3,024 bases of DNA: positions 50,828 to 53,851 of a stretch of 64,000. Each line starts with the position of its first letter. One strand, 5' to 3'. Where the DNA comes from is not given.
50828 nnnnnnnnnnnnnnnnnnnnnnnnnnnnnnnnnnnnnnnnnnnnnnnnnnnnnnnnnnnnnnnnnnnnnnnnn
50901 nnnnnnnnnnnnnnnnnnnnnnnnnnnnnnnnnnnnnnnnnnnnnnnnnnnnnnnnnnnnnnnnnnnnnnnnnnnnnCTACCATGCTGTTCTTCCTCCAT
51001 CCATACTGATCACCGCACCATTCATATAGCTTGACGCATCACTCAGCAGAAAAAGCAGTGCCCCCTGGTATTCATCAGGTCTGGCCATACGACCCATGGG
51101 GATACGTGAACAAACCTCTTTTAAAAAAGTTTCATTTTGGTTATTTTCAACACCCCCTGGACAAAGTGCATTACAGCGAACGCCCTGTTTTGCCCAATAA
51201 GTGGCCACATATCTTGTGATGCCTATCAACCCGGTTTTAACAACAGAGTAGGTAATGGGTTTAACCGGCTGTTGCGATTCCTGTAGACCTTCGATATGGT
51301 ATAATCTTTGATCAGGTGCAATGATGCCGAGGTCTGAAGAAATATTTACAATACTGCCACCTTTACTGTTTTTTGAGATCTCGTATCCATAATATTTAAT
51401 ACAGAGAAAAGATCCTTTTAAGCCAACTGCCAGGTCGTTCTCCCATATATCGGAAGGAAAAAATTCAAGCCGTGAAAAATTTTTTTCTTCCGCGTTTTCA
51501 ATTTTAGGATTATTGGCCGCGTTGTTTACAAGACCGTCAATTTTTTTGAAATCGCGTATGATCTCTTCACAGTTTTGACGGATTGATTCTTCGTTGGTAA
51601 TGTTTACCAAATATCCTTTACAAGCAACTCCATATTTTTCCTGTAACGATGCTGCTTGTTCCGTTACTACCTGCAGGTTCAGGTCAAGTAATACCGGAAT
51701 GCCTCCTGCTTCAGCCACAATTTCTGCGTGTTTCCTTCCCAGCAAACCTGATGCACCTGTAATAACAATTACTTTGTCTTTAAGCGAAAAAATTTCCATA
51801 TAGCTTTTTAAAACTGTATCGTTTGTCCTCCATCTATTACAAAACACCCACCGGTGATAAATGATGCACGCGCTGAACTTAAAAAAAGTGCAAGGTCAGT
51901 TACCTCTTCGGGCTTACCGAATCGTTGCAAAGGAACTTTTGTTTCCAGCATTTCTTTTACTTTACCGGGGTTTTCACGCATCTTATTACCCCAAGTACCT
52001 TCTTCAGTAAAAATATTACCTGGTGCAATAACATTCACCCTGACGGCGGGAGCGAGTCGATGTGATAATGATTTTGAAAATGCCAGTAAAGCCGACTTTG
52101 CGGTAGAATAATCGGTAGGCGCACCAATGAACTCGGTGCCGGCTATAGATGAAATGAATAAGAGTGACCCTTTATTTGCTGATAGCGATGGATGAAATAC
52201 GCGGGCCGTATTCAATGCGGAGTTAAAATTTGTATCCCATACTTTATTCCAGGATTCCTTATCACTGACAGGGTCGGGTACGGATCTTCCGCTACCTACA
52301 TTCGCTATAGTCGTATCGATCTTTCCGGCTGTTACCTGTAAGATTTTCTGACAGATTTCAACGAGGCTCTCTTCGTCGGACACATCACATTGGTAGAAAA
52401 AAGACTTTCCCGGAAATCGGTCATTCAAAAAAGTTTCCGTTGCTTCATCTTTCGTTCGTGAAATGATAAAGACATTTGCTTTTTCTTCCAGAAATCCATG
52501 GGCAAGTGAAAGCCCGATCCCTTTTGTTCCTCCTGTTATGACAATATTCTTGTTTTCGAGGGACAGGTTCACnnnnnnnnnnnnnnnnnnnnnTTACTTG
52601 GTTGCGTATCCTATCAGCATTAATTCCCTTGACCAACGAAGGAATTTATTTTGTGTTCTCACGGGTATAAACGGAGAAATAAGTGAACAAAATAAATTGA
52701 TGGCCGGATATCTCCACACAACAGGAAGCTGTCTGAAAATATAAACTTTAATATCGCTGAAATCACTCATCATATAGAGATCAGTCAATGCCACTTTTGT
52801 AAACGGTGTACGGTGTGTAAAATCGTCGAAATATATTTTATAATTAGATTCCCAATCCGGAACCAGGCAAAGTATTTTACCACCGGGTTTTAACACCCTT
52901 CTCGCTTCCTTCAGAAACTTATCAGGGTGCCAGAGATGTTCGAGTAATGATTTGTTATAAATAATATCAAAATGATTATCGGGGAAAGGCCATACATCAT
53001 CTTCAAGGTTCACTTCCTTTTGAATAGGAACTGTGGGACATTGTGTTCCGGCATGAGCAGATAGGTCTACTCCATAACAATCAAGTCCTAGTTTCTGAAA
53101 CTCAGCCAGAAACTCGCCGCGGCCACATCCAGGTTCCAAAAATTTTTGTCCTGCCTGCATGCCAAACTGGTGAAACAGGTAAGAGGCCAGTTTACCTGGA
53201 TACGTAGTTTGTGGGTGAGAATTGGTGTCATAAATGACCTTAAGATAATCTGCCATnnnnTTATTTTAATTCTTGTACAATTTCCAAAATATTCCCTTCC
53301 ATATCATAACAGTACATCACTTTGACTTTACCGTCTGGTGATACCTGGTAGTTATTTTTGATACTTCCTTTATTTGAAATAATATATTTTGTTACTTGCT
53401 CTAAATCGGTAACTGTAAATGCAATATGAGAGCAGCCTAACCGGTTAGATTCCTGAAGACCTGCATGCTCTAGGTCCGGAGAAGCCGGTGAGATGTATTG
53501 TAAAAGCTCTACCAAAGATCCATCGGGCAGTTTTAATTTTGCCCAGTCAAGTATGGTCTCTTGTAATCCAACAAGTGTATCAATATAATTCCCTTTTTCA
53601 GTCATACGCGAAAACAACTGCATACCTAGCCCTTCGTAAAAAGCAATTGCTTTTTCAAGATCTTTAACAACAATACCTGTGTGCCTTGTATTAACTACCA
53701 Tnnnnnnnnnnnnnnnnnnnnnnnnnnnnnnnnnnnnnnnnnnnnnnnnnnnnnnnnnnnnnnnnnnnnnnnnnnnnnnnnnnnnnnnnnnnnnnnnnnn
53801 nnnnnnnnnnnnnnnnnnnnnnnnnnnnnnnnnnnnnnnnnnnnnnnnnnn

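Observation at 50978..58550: NeuB pathway with no neuC/leg/pse precursor genes; tailoring by SDRs, class III aminotransferase, VOC and MTase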

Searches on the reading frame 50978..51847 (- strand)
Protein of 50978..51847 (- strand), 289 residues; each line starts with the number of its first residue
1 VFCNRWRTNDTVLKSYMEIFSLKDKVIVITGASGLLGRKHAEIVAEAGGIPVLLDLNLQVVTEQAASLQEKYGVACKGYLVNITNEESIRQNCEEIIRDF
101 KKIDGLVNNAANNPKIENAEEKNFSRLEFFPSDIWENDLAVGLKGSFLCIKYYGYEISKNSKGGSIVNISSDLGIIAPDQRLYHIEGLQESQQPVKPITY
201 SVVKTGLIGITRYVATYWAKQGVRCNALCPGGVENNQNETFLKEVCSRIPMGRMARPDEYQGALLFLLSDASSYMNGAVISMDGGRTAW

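Call 4: search_protein_families(library=pfam, proteins=[window:50978-51847:-], max_evalue=0.001)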
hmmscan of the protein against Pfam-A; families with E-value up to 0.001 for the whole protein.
window:50978-51847:- (289 aa): 3 families
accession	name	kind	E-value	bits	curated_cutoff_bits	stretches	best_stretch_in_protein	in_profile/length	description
PF13561.12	adh_short_C2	-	9.8e-41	140.3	27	2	199-286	142-235/236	Enoyl-(Acyl carrier protein) reductase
PF00106.31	adh_short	-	3.8e-26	92.2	26.6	2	25-175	1-140/195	short chain dehydrogenase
PF08659.16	KR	-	5.6e-05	23.6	22.6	1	27-111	3-90/180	KR domain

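Call 5: search_protein_families(library=ncbifam, proteins=[window:50978-51847:-], max_evalue=0.001)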
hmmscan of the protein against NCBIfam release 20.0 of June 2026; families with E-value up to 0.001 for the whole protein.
window:50978-51847:- (289 aa): 195 families (the best 25 are shown)
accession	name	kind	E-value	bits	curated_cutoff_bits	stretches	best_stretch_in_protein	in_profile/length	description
NF006619.0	PRK09186.1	equivalog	8.5e-48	163.2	255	1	22-285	2-253/256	oxidoreductase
NF006132.0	PRK08277.1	subfamily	4.9e-41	140.9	281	1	18-288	4-276/280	D-mannonate oxidoreductase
NF005446.0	PRK07035.1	equivalog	1.7e-39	135.7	373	1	16-287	3-254/255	SDR family oxidoreductase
NF005067.0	PRK06484.1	equivalog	4.1e-39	134.5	713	1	23-288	8-253/524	short chain dehydrogenase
NF004198.0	PRK05653.1-3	equivalog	1.8e-38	132.4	296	1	21-286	4-246/248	3-oxoacyl-ACP reductase FabG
NF005309.0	PRK06841.1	subfamily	2.5e-38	132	286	1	16-287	7-253/255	GolD/DthD family dehydrogenase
NF006070.0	PRK08213.1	subfamily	2.8e-37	128.7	279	1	17-288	5-258/259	gluconate 5-dehydrogenase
NF005853.0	PRK07774.1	equivalog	6.2e-35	120.8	303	2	21-172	3-146/250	SDR family oxidoreductase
TIGR01832.1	kduD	equivalog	5.1e-34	117.9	338.85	1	20-286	1-245/248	2-dehydro-3-deoxy-D-gluconate 5-dehydrogenase KduD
NF005559.1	PRK07231.1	subfamily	2.5e-33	115.6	215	1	22-287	2-248/249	glucose 1-dehydrogenase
NF050062.1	FlagModPtmA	equivalog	3e-33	115.4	350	1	22-285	2-253/256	flagellin modification protein PtmA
NF006072.0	PRK08217.1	subfamily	3.7e-33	115.4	298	2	21-171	2-151/253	3-ketoacyl-(acyl-carrier-protein) reductase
NF004791.0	PRK06138.1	equivalog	3.9e-33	114.8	312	1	21-289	2-252/252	SDR family oxidoreductase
NF006366.0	PRK08589.1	equivalog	9.9e-33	113.6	386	1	22-288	4-254/272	SDR family oxidoreductase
NF053701.1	CsHdxCHCADhChcB2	equivalog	1.5e-32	113.1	350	1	22-288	1-244/245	cis-4-hydroxycyclohexanecarboxylate dehydrogenase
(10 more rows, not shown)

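Call 38: search_solved_structures(query=window:50978-51847:-, max_evalue=1e-20)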
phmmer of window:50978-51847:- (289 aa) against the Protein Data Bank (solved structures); distinct sequences matched with E-value up to 1e-20: 27.
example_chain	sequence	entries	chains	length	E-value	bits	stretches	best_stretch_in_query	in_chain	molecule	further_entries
2p68_A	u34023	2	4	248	9.6e-28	100.2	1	21-285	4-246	3-oxoacyl-[acyl-carrier-protein] reductase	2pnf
1vl8_A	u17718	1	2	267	2.1e-27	99.1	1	17-288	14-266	Gluconate 5-dehydrogenase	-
7dll_A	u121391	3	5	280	5.5e-26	94.4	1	11-287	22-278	(S)-specific carbonyl reductase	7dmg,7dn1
4wuv_A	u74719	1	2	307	4.2e-25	91.5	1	21-288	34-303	2-hydroxycyclohexanecarboxyl-CoA dehydrogenase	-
6uh2_A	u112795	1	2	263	4.2e-25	91.5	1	11-287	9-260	Short chain dehydrogenase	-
3tzq_B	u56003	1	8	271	1e-24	90.2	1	21-287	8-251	Short-chain type dehydrogenase/reductase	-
3gdf_A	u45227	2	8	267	1.2e-24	90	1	14-287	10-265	Probable NADP-dependent mannitol dehydrogenase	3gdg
7krg_A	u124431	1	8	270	1.2e-24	90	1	14-287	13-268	NADP-dependent mannitol dehydrogenase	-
7x5j_D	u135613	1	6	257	1.4e-24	89.8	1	21-285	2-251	3-oxoacyl-ACP reductase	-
4jro_A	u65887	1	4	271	2.5e-24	89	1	19-286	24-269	FabG protein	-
3woh_A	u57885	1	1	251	3.3e-24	88.6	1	22-286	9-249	SiaM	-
3qiv_A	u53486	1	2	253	5.4e-24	87.9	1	23-286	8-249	short-chain dehydrogenase or 3-oxoacyl-[acyl-carrier-protein] reductase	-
7dld_A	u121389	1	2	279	1.6e-23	86.3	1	11-287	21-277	Carbonyl Reductase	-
7dlm_A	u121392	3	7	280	1.7e-23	86.3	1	11-287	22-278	Carbonyl Reductase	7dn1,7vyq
3ctm_A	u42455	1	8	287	1.8e-23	86.1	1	11-287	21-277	Carbonyl Reductase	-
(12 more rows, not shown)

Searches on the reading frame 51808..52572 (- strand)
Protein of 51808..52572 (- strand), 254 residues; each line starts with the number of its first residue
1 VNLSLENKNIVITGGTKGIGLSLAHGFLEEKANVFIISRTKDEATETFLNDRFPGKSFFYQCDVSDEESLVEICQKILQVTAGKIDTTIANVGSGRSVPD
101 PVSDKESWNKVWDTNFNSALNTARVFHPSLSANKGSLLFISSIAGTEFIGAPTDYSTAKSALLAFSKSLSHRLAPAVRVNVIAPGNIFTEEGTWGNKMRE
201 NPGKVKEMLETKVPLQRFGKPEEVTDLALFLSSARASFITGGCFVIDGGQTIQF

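Call 4: search_protein_families(library=pfam, proteins=[window:51808-52572:-], max_evalue=0.001)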
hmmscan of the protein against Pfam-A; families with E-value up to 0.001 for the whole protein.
window:51808-52572:- (254 aa): 5 families
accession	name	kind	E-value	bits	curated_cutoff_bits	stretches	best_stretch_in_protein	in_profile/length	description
PF13561.12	adh_short_C2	-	5.2e-44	151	27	1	17-251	6-236/236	Enoyl-(Acyl carrier protein) reductase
PF00106.31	adh_short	-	1.5e-37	129.4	26.6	1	8-190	1-185/195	short chain dehydrogenase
PF08659.16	KR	-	4.9e-09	36.8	22.6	1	11-181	4-175/180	KR domain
PF23441.1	SDR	-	2.8e-08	33.9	27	1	5-250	5-255/258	SDR-like rossmann domain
PF01370.27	Epimerase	-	0.00013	21.9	20.9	1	10-146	1-116/240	NAD dependent epimerase/dehydratase family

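Call 5: search_protein_families(library=ncbifam, proteins=[window:51808-52572:-], max_evalue=0.001)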
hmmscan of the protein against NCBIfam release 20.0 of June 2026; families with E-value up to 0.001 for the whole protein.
window:51808-52572:- (254 aa): 221 families (the best 25 are shown)
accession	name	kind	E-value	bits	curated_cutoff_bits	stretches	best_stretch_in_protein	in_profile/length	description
NF005559.1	PRK07231.1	subfamily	4.4e-49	167.2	215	1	5-252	2-249/249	glucose 1-dehydrogenase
NF009466.0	PRK12826.1-2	subfamily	1.3e-45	155.9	222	1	6-252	2-246/248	3-oxoacyl-ACP reductase FabG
NF005893.0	PRK07856.1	equivalog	2.5e-41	141.7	255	1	2-249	4-240/255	SDR family oxidoreductase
NF004198.0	PRK05653.1-3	equivalog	4.2e-41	141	296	1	4-251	4-247/248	3-oxoacyl-ACP reductase FabG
TIGR01830.1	3oxo_ACP_reduc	equivalog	1.8e-40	139.1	297.75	1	11-249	2-237/239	3-oxoacyl-[acyl-carrier-protein] reductase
NF052558.1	MBtsdlDhBudC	equivalog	2.2e-40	138.8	270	1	6-251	2-242/250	meso-2,3-butanediol dehydrogenase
NF005095.0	PRK06523.1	subfamily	4.2e-40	137.9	231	1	2-251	5-258/261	oxidoreductase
NF005056.0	PRK06463.1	equivalog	1.1e-38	132.9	339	1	2-250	2-247/255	3-ketoacyl-(acyl-carrier-protein) reductase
NF005007.0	PRK06398.1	equivalog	3.8e-38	131.1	341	1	1-252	1-247/259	aldose dehydrogenase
NF005474.0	PRK07074.1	equivalog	7.4e-38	130.7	361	1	8-251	4-243/259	SDR family oxidoreductase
NF005681.0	PRK07478.1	subfamily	9e-38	130.1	267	1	4-253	3-252/254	SDR family oxidoreductase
NF006693.0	PRK09242.1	equivalog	9.3e-38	129.8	328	1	4-250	7-253/258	SDR family oxidoreductase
NF004202.0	PRK05653.2-2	equivalog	1.4e-37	129.6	333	1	1-252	1-249/259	3-oxoacyl-ACP reductase FabG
NF004197.0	PRK05653.1-1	equivalog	3.2e-37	128.5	332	1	1-251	1-247/249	3-oxoacyl-ACP reductase FabG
NF004203.0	PRK05653.2-4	subfamily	5.5e-37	127.5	313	1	4-252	3-258/260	3-oxoacyl-ACP reductase FabG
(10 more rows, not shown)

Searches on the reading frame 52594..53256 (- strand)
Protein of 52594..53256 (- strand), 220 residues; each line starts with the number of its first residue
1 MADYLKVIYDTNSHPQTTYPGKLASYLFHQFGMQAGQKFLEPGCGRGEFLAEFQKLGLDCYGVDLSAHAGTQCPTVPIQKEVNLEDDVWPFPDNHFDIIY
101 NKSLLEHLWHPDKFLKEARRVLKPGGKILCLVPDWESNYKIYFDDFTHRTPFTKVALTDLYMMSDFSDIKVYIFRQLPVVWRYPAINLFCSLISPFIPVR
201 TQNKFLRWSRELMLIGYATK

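Call 4: search_protein_families(library=pfam, proteins=[window:52594-53256:-], max_evalue=0.001)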
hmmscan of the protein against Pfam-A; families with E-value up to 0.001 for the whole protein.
window:52594-53256:- (220 aa): 8 families
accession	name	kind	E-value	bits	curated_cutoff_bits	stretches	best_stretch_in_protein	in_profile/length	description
PF08241.18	Methyltransf_11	-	4.2e-19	69.4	21.2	1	40-130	1-95/95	Methyltransferase domain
PF13489.12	Methyltransf_23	-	1.3e-18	67.7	27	1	34-149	21-135/164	Methyltransferase domain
PF13649.12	Methyltransf_25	-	9.5e-14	52.3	27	1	40-126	2-97/97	Methyltransferase domain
PF08242.18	Methyltransf_12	-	4.6e-11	43.7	30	1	40-128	1-98/98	Methyltransferase domain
PF13847.12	Methyltransf_31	-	1.2e-09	38.5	27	1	35-131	3-110/145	Methyltransferase domain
PF07021.18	MetW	-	3.4e-07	30.5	21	1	33-123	11-103/193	Methionine biosynthesis protein MetW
PF01209.24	Ubie_methyltran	-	7.3e-05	22.7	20.1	1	89-131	110-152/233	ubiE/COQ5 methyltransferase family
PF02353.26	CMAS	-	0.0008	19.2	27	1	27-130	54-164/273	Mycolic acid cyclopropane synthetase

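Call 5: search_protein_families(library=ncbifam, proteins=[window:52594-53256:-], max_evalue=0.001)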
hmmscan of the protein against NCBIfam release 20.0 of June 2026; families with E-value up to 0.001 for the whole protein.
window:52594-53256:- (220 aa): 24 families
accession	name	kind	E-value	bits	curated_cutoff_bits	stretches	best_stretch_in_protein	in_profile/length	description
NF045667.1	MTase_DVU1556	equivalog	8e-13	48.3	155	1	25-129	12-118/213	DVU_1556 family methyltransferase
NF001240.0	PRK00216.1-1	equivalog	4e-08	32.6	378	1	83-131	121-169/251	bifunctional demethylmenaquinone methyltransferase/2-methoxy-6-polyprenyl-1,4-benzoquinol methylase UbiE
TIGR02072.1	BioC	equivalog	2.8e-07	30.6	184.95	1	9-130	9-132/244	malonyl-ACP O-methyltransferase BioC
NF047649.1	MTase_UXPK_star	exception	4.3e-07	29.2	460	1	86-129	137-180/283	methyltransferase/UXPK-star double selenoprotein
TIGR01934.1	MenG_MenH_UbiE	subfamily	8e-07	28.6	158.35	1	29-131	33-142/223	ubiquinone/menaquinone biosynthesis methyltransferase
TIGR01983.1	UbiG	equivalog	1.4e-06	27.8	102.95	1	35-129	49-150/228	bifunctional 2-polyprenyl-6-hydroxyphenol methylase/3-demethylubiquinol 3-O-methyltransferase UbiG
NF045825.1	FAmtase_mtf2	equivalog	2.5e-06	26.9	400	1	27-129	47-157/248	fatty-acid O-methyltransferase Mtf2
TIGR02081.1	metW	equivalog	3.1e-06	26.9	189.5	1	34-123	12-103/194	methionine biosynthesis protein MetW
TIGR04345.1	ovoA_Cterm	equivalog_domain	5.6e-06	26.1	170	0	95-130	134-169/242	putative 4-mercaptohistidine N1-methyltransferase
NF045823.1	PthPhpthDimycoMt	equivalog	8.7e-06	25.1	300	1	62-129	95-165/256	phthiotriol/phenolphthiotriol dimycocerosates methyltransferase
NF045649.1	2X_seleno_MduS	exception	1.2e-05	24.5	380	1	20-132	26-149/338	methyltransferase domain-containing selenoprotein MduS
NF001241.0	PRK00216.1-2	equivalog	1.3e-05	25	327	1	31-130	47-147/231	demethylmenaquinone methyltransferase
NF041537.1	ArsM_AhpD_UU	exception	1.7e-05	23.8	510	1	84-129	134-179/345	arsenite methyltransferase/AhpD domain selenoprotein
NF043040.1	corrin_prot_MT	hypoth_equivalog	4.1e-05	23.1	180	1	34-129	40-146/216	corrinoid protein-associated methyltransferase CpaM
NF001243.0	PRK00216.1-4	equivalog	5e-05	22.7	235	1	89-143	110-170/237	demethylmenaquinone methyltransferase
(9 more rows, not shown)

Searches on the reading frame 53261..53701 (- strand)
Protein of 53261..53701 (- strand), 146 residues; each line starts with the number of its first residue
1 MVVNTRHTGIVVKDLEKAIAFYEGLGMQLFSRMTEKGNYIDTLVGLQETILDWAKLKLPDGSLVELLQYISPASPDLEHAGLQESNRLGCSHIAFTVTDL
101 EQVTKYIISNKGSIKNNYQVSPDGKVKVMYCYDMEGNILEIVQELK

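Call 4: search_protein_families(library=pfam, proteins=[window:53261-53701:-], max_evalue=0.001)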
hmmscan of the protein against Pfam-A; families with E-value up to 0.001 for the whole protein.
window:53261-53701:- (146 aa): 3 families
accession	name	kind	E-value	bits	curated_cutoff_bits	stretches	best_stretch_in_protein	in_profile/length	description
PF00903.31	Glyoxalase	-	5.7e-11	43.3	20.6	1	7-141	4-121/121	Glyoxalase/Bleomycin resistance protein/Dioxygenase superfamily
PF13669.12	Glyoxalase_4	-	1.2e-08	35.6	27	1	6-103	1-82/109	Glyoxalase/Bleomycin resistance protein/Dioxygenase superfamily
PF22677.2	Ble-like_N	-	0.00077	19.6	24.5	0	10-38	7-34/41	Bleomycin resistance protein-like N-terminal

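Call 5: search_protein_families(library=ncbifam, proteins=[window:53261-53701:-], max_evalue=0.001)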
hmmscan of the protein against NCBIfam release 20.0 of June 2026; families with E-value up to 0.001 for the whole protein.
window:53261-53701:- (146 aa): 5 families
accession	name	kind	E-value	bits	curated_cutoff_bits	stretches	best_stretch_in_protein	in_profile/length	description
TIGR00068.2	glyox_I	equivalog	2.4e-09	37.2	120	1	6-144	3-140/143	lactoylglutathione lyase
TIGR03081.1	metmalonyl_epim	equivalog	1.8e-07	31.8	114.95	1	6-143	3-129/129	methylmalonyl-CoA epimerase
TIGR03645.1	glyox_marine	hypoth_equivalog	1.5e-06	28.3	262.05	1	6-142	6-149/162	lactoylglutathione lyase family protein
NF050074.1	glyox_I_GloA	exception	9.3e-05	22.6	165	0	6-33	3-31/121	lactoylglutathione lyase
NF050075.1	SMU1112c_YaeR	equivalog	0.00018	21.8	140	0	5-141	4-123/125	SMU1112c/YaeR family gloxylase I-like metalloprotein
